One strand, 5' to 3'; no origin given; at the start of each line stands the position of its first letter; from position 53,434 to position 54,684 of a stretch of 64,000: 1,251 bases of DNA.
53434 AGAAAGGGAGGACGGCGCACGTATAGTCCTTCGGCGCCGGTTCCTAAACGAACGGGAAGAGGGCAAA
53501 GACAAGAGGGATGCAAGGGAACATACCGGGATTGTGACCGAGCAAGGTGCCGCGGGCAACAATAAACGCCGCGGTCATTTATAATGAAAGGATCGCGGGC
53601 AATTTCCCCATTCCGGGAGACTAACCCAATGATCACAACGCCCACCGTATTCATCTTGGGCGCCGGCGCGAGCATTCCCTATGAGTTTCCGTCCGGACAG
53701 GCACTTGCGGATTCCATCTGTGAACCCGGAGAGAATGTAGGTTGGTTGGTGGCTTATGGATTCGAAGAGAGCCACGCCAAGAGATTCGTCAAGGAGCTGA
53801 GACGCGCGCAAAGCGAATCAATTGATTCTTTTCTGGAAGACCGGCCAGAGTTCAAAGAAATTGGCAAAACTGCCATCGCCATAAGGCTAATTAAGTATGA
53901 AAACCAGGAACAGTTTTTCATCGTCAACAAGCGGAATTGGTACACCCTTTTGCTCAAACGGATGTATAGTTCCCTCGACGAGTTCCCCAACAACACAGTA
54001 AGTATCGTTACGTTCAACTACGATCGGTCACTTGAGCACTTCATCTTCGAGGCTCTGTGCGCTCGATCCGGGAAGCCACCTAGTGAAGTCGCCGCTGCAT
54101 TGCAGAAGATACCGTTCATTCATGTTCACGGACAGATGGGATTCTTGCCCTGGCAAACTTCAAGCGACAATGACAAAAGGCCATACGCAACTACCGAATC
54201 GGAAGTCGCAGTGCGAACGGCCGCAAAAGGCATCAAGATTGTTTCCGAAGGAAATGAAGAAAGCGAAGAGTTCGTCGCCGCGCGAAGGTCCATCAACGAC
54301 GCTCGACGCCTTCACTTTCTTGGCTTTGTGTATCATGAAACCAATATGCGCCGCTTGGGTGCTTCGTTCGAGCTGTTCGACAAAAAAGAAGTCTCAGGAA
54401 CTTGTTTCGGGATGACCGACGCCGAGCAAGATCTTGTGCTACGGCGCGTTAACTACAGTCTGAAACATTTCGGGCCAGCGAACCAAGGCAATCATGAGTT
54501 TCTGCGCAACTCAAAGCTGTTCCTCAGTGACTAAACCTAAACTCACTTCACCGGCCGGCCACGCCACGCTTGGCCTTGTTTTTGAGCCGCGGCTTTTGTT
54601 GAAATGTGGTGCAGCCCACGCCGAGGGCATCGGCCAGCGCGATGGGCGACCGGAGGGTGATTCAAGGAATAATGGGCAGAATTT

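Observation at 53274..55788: AT-rich islet at tRNA-Thr carrying a convergent SIR2-like and FRG-domain gene pair: candidate uncharacterised anti-phage module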

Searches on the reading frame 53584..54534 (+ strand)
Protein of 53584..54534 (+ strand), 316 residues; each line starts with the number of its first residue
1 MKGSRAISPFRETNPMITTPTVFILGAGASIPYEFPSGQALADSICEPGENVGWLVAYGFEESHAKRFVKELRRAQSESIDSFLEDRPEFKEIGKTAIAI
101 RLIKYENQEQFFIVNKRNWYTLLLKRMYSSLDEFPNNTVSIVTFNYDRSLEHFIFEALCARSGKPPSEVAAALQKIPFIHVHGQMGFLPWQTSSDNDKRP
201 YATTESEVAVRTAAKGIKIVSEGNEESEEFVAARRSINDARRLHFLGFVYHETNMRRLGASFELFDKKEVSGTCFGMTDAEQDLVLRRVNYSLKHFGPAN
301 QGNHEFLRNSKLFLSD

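Call 5: search_protein_families(library=pfam, proteins=[window:53584-54534:+], max_evalue=1)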
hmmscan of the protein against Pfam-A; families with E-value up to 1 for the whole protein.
window:53584-54534:+ (316 aa): 0 families

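Call 6: search_protein_families(library=padloc, proteins=[window:53584-54534:+], max_evalue=1)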
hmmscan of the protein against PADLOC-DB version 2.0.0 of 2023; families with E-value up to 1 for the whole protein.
window:53584-54534:+ (316 aa): 4 families
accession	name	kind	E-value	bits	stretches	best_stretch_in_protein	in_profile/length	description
PDLC04087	SIR2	-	9.4e-09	32.6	1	16-153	14-147/343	-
PDLC04092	SIR2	-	1.6e-05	22.4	1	10-154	9-134/318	-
PDLC04082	SIR2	-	0.00058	16.9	1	16-151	13-141/345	-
PDLC04096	SIR2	-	0.037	11.5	1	122-152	6-36/230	-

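Call 8: find_homologous_proteins(query=window:53584-54534:+, max_evalue=0.001)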
Query window:53584-54534:+ (316 aa): 1825 proteins with E <= 0.001 among 4890 candidates; the best 120 are listed.
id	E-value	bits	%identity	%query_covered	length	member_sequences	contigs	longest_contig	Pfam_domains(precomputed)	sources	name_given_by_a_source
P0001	6.6e-199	677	100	95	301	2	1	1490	-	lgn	-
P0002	4.0e-76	274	46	95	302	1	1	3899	PF13289.13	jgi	jgi:hypothetical protein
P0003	8.8e-74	266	45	96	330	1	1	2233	-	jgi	jgi:hypothetical protein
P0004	3.9e-71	258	47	95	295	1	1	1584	-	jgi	jgi:hypothetical protein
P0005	6.2e-69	251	44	95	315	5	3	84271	-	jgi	jgi:hypothetical protein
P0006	7.8e-68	247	47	95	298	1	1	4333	-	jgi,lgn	-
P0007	8.6e-67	243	47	95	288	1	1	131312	-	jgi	jgi:hypothetical protein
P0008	1.1e-66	243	47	84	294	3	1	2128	-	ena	-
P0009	7.1e-65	237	45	95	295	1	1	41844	-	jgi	jgi:hypothetical protein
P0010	1.8e-64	236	45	95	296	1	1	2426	-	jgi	jgi:hypothetical protein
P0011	1.3e-63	233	41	97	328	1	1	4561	-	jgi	jgi:hypothetical protein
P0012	2.8e-63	232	42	95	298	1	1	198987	-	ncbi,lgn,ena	-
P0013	3.2e-63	232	43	95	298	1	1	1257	PF13289.13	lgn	-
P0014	9.9e-62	227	42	95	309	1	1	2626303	PF13289.13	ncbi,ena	-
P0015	1.0e-61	227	45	88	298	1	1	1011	-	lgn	-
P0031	1.6e-56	210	40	85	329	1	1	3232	PF13289.13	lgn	-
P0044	4.4e-55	205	42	85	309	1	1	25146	-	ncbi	-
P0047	6.8e-55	204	38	93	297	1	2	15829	-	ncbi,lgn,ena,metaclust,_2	metaclust:\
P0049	1.2e-54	204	44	84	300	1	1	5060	PF13289.13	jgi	jgi:hypothetical protein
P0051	2.2e-54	203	41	94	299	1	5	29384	-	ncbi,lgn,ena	-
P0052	3.4e-54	202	40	93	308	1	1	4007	PF13289.13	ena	-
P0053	8.8e-54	201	40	86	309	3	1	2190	PF13289.13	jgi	jgi:hypothetical protein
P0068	6.4e-53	198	40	85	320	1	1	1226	PF13289.13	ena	-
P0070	8.5e-53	198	38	94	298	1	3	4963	PF13289.13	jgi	jgi:hypothetical protein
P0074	1.7e-52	197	39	94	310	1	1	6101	PF13289.13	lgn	-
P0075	1.8e-52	196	43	83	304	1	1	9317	-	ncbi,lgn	ncbi:MAG: hypothetical protein ACOY3D_04865 [Candidatus Omnitrophota bacterium]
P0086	1.1e-51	194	40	93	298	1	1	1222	PF13289.13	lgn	-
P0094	6.7e-51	191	40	92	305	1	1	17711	PF13289.13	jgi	-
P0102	1.4e-50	190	39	90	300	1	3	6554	PF13289.13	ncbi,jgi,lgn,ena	-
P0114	3.8e-50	189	39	93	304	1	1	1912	PF13289.13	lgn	-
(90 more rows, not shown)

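Call 9: search_protein_families(library=ncbifam, proteins=[window:53584-54534:+], max_evalue=0.1)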
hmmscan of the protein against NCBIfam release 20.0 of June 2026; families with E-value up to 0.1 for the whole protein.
window:53584-54534:+ (316 aa): 0 families

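Call 10: search_solved_structures(query=window:53584-54534:+, max_evalue=10)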
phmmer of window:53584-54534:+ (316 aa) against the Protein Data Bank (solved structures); distinct sequences matched with E-value up to 10: 1.
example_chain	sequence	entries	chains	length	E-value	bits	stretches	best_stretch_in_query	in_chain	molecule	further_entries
6w7t_I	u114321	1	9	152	1.5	11.1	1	54-87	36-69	small terminase subunit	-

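Call 13: find_related_loci(query=A1, collection=genome_contigs, flank=8000)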
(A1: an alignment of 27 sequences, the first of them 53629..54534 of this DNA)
Query A1 (301 aa) in genome_contigs; peptide patterns used: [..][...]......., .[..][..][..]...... (x = any residue, [..] = any of these).
599 stretches matched a pattern (row limit reached: there are more); 480 encode a relative of the query (tblastn E <= 1e-3); the best 80 are kept; 80 distinct loci.
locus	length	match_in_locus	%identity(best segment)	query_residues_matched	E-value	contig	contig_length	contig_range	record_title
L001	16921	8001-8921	41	1-299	7e-67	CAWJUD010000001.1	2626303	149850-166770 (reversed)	MAG: Pirellulales bacterium isolate MFD04408.bin.1.134 genome assembly, contig: contig_23428, whole genome shotgun seque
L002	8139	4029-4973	41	1-300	2e-62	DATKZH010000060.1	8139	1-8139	MAG TPA_asm: Thermoguttaceae bacterium isolate SMAG_U14240 k141_2344912, whole genome shotgun sequence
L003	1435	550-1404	41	1-270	8e-66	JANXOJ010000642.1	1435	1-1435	MAG: Planctomycetota bacterium isolate GL140_1_concoct_187_sub GL140_1_k141_1864468, whole genome shotgun sequence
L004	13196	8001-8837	42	1-270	2e-61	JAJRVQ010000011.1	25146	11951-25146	MAG: Acidobacteria bacterium isolate Dive96_bin10.49 k141_460084, whole genome shotgun sequence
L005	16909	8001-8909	38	1-299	2e-60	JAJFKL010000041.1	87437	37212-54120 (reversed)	MAG: Gammaproteobacteria bacterium isolate OFTM147 OFTM147_40, whole genome shotgun sequence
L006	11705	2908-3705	41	1-266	3e-60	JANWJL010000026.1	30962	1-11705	MAG: Candidatus Microgenomates bacterium isolate CRAIB_MAG66 c_000000069218, whole genome shotgun sequence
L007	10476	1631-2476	43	1-293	9e-60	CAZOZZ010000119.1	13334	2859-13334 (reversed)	MAG TPA_asm: uncultured Solibacteraceae bacterium isolate SRP308112_co1_433 genome assembly, contig: NODE_8259_length_13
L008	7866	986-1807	41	1-271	7e-60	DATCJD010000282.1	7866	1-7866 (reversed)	MAG TPA_asm: Bacteroidota bacterium isolate SMAG_U7876 k141_3430499, whole genome shotgun sequence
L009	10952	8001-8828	39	1-263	2e-59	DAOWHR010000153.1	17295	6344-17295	MAG TPA_asm: Anaerohalosphaeraceae bacterium isolate CSMAG_2022 CSMAG_2022_k141_1377606_length_17295_cov_8.0000, whole g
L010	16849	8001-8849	39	1-274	2e-59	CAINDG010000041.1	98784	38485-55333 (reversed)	MAG: uncultured planctomycete isolate A14_bin-1425 genome assembly, contig: bin-1425:41/54, whole genome shotgun sequenc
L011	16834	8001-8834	39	1-273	8e-59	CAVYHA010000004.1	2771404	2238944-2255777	MAG: uncultured Planctomycetaceae bacterium isolate MFD01231.bin.2.4 genome assembly, contig: contig_21395, whole genome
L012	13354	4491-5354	39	1-273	3e-58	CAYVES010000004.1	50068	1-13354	MAG TPA_asm: uncultured Dehalococcoidia bacterium isolate SRP214966_co5_396 genome assembly, contig: NODE_340_length_500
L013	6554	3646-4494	39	1-284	2e-57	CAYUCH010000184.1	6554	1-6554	MAG TPA_asm: uncultured Desulfobulbia bacterium isolate SRP077602_co5_539 genome assembly, contig: NODE_45163_length_655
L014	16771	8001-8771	42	1-258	2e-56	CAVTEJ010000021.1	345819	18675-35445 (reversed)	MAG: uncultured Planctomycetota bacterium isolate MFD00822.bin.2.173 genome assembly, contig: contig_35165, whole genome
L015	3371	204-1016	38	1-270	9e-57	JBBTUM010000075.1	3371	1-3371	MAG: Patescibacteria group bacterium isolate H41-bin151_1 H41_bin151_1_000000000075, whole genome shotgun sequence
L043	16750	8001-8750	40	1-243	1e-50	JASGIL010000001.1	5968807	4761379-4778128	MAG: Ferruginibacter sp. isolate 5N328 JMF-2111-06-0005.ont.bin.328_0, whole genome shotgun sequence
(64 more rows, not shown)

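Call 28: predict_structure(alignment_id=A1)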
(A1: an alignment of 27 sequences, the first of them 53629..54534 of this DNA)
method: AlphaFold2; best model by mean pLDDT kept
length: 301 residues; sequences in the alignment: 27
mean_pLDDT: 92.8   pTM: 0.91
mean pLDDT of the five models: 92.8, 91.1, 90.9, 90.3, 90.2
residues with pLDDT >= 90: 235; 70-90: 58; 50-70: 8; < 50: 0
segments of 3 or more residues with pLDDT < 50: none
pLDDT, mean of each block of 10 residues (from residue 1): 96 94 95 93 98 97 93 97 98 92 94 97 97 97 97 98 96 95 96 97 77 93 95 86 85 90 87 73 89 93 80
secondary structure, 60 per line:
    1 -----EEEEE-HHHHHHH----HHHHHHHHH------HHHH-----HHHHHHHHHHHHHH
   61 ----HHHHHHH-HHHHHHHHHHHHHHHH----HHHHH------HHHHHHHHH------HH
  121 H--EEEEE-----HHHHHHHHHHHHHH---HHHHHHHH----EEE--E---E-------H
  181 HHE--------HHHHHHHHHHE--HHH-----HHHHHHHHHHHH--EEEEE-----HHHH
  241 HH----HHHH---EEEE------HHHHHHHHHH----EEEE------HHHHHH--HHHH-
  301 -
elements in order: E6-10 H12-18 H23-31 H38-41 H47-60 H65-71 H73-88 H93-97 H104-112 E124-128 H134-147 H151-158 E163-165 H192-201 H213-224 E227-231 H237-242 H247-250 E254-257 H264-273 E278-281 H288-293 H296-299

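Call 31: fold_search(model_id=the predicted structure, library=pdb)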
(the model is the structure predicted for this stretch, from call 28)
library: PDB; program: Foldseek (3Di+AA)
matches with E <= 10: 626; with E <= 0.001: 16
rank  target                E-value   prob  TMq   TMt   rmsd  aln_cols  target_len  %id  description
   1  8sub_I                1.7e-04  1.00  0.50  0.40  10.0       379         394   13  E. coli SIR2-HerA complex (dodecamer SIR2 pentamer HerA) (released 2023-12-27)
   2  8sub_K                1.9e-04  1.00  0.50  0.40  10.2       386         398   12  E. coli SIR2-HerA complex (dodecamer SIR2 pentamer HerA) (released 2023-12-27)
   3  8uae_B                1.9e-04  1.00  0.48  0.39   9.1       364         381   14  E. coli Sir2_HerA complex (12:6) with ATPgamaS (released 2023-12-27)
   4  8sub_A                2.5e-04  1.00  0.47  0.37   9.3       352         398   13  E. coli SIR2-HerA complex (dodecamer SIR2 pentamer HerA) (released 2023-12-27)
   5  8zsf_A                2.6e-04  1.00  0.46  0.51   7.8       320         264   15  CryoEM Helical Structure of KomC (released 2025-12-10)
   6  8sub_D                2.8e-04  1.00  0.52  0.41   8.7       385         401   14  E. coli SIR2-HerA complex (dodecamer SIR2 pentamer HerA) (released 2023-12-27)
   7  8sub_F                2.8e-04  1.00  0.53  0.42   8.4       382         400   13  E. coli SIR2-HerA complex (dodecamer SIR2 pentamer HerA) (released 2023-12-27)
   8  8suw_B                2.9e-04  1.00  0.49  0.39   9.0       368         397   14  E. coli SIR2-HerA complex (dodecamer SIR2 bound 4 protomers of HerA) (released 2024-03-27)
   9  8sub_B                3.1e-04  1.00  0.52  0.41   9.1       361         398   14  E. coli SIR2-HerA complex (dodecamer SIR2 pentamer HerA) (released 2023-12-27)
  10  8su9_D                3.6e-04  1.00  0.44  0.35   9.6       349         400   14  E. coli SIR2-HerA complex (hexamer HerA bound with dodecamer Sir2) (released 2024-03-27)
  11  8uae_F                5.1e-04  1.00  0.52  0.42   9.1       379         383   13  E. coli Sir2_HerA complex (12:6) with ATPgamaS (released 2023-12-27)
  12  8j4u_G                7.0e-04  1.00  0.52  0.41   9.6       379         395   13  Structure of HerA-Sir2 complex from Escherichia coli Nezha system (released 2024-01-03)
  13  9v0g_E                7.3e-04  1.00  0.41  0.44   9.8       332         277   13  Helical structure of KomBC Complex (released 2025-12-17)
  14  8suw_J                8.1e-04  1.00  0.44  0.35  10.1       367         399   14  E. coli SIR2-HerA complex (dodecamer SIR2 bound 4 protomers of HerA) (released 2024-03-27)
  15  8sub_J                1.0e-03  1.00  0.51  0.41   9.1       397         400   13  E. coli SIR2-HerA complex (dodecamer SIR2 pentamer HerA) (released 2023-12-27)
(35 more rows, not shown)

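Call 40: search_protein_families(library=pfam, alignment_id=A3, max_evalue=0.00001)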
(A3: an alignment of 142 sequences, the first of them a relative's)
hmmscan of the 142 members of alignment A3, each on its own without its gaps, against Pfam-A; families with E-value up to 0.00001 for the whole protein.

A. member 1, L001:6514-7770:+ (419 aa): 1 family
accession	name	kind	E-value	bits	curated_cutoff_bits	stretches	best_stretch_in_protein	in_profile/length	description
PF01609.27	DDE_Tnp_1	-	6.9e-16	59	23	1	140-375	4-198/200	Transposase DDE domain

B. families by the number of members that match (of 142 scanned): 155 families (the first 25 are shown)
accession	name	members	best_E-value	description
PF13304.12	AAA_21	3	6.8e-19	AAA domain, putative AbiEii toxin, Type IV TA system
PF01609.27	DDE_Tnp_1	3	3.3e-17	Transposase DDE domain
PF14903.11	WG_beta_rep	2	6e-90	WG containing repeat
PF02384.22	N6_Mtase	2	1.7e-73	N-6 DNA Methylase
PF01555.25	N6_N4_Mtase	2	1.6e-43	DNA methylase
PF01676.23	Metalloenzyme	2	9.3e-35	Metalloenzyme superfamily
PF13360.13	PQQ_2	2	6.9e-33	Outer membrane protein assembly factor BamB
PF02463.25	SMC_N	2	1.3e-13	RecF/RecN/SMC N terminal domain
PF00037.32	Fer4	2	2.7e-13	4Fe-4S binding domain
PF01740.26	STAS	2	3.5e-13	STAS domain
PF13570.13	Beta-prop_ACSF4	2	1.5e-10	Beta-alanine-activating enzyme, beta-propeller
PF04471.18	Mrr_cat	2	4.5e-10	Restriction endonuclease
PF13521.12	AAA_28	2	5.9e-09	AAA domain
PF13187.11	Fer4_9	2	1.4e-08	4Fe-4S dicluster domain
PF00012.26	HSP70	1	1.7e-258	Hsp70 protein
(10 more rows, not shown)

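Call 41: search_protein_families(library=padloc, alignment_id=A3, max_evalue=0.00001)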
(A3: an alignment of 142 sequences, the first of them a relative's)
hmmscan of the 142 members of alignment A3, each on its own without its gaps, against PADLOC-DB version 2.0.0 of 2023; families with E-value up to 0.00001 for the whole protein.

A. member 1, L001:6514-7770:+ (419 aa): 0 families

B. families by the number of members that match (of 142 scanned): 316 families (the first 25 are shown)
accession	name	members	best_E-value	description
PDLC04135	mad3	3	1.1e-55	mads_3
PDLC04134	mad2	3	1.2e-29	mads_2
PDLC02980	AriA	3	6.1e-23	-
PDLC02914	ATPase-Toprim_I-B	3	6.3e-21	-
PDLC04140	mad8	3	5.7e-20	mads_8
PDLC02979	AriA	3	1.1e-19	-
PDLC02335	AbiLi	3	8.5e-14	AbiLi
PDLC04164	AriA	3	3.5e-13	-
PDLC04244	PDC-M01A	3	9.7e-13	-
PDLC00290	PtuA1|PtuA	3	5.4e-12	AAA ATPase domain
PDLC04235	PDC-M01A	3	1.8e-11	-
PDLC00075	GajA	3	6.5e-09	AAA ATPase domain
PDLC03335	MTase_II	2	1.5e-79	Type II methyltransferase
PDLC03354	MTase_II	2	9.8e-71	Type II methyltransferase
PDLC03339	MTase_II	2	1.9e-60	Type II methyltransferase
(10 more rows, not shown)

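Call 42: find_encoding_contigs(protein=P0007, flank=6000, max_places=3)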
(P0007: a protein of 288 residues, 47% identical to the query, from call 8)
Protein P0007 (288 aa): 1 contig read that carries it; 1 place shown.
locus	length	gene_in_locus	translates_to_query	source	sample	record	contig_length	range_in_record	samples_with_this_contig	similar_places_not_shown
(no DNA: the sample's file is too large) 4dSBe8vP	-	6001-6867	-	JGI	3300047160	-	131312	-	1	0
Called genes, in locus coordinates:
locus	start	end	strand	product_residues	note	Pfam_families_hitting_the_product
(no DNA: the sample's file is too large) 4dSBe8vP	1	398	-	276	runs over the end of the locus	PF00005:ABC_tran, PF13304:AAA_21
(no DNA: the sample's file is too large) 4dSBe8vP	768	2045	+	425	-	PF00589:Phage_integrase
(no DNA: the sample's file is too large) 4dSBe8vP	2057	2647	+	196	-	-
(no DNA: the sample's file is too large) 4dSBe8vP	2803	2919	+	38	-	-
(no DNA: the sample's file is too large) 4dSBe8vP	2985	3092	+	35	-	-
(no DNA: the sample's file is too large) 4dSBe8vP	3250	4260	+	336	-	-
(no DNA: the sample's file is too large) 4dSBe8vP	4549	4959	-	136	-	-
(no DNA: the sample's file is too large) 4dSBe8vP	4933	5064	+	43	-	PF06056:Terminase_5, PF13384:HTH_23 (weak)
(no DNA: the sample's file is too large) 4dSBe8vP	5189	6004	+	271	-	PF13365:Trypsin_2 (weak)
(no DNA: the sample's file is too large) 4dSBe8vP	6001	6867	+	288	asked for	-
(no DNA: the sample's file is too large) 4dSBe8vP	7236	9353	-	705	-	PF03781:FGE-sulfatase, PF13646:HEAT_2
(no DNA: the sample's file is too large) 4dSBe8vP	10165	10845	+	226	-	PF00239:Resolvase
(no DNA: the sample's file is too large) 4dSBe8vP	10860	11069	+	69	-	PF13443:HTH_26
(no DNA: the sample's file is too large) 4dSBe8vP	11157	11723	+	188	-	-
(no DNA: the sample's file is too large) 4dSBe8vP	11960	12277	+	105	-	-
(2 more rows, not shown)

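Call 43: find_encoding_contigs(protein=P0005, flank=6000, max_places=3)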
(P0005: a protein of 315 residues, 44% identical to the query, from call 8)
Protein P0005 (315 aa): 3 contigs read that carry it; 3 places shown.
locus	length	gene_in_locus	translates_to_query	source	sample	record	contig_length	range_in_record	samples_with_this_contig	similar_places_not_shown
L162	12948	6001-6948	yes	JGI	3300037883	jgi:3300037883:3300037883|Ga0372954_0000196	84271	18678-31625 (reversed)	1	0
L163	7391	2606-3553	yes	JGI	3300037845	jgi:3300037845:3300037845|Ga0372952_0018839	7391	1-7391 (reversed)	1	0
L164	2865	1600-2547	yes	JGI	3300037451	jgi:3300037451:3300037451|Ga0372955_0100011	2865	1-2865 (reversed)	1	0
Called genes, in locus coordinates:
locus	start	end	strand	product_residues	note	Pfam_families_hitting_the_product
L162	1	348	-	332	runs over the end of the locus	PF03069:FmdA_AmdA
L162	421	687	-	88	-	-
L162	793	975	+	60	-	PF04964:Flp_Fap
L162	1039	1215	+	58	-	-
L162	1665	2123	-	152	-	PF08818:DUF1801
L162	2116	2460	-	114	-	PF08818:DUF1801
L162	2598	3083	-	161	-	PF08327:AHSA1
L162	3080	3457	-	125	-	PF12840:HTH_20, PF01022:HTH_5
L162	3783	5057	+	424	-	-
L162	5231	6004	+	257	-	-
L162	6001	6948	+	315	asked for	-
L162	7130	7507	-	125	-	PF10012:DUF2255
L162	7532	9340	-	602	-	-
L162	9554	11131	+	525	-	-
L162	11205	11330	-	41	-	-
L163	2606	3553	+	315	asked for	-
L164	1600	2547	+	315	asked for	-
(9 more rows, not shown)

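Call 44: find_encoding_contigs(protein=P0002, flank=6000, max_places=3)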
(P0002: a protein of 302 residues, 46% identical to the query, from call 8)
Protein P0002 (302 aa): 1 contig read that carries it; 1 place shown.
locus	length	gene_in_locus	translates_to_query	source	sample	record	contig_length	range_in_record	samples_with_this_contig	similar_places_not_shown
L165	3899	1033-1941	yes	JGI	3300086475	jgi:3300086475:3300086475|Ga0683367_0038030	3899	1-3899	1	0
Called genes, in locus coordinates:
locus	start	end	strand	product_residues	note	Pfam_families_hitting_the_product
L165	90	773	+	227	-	-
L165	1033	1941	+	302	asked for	PF13289:SIR2_2 (weak)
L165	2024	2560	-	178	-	-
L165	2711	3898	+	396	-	?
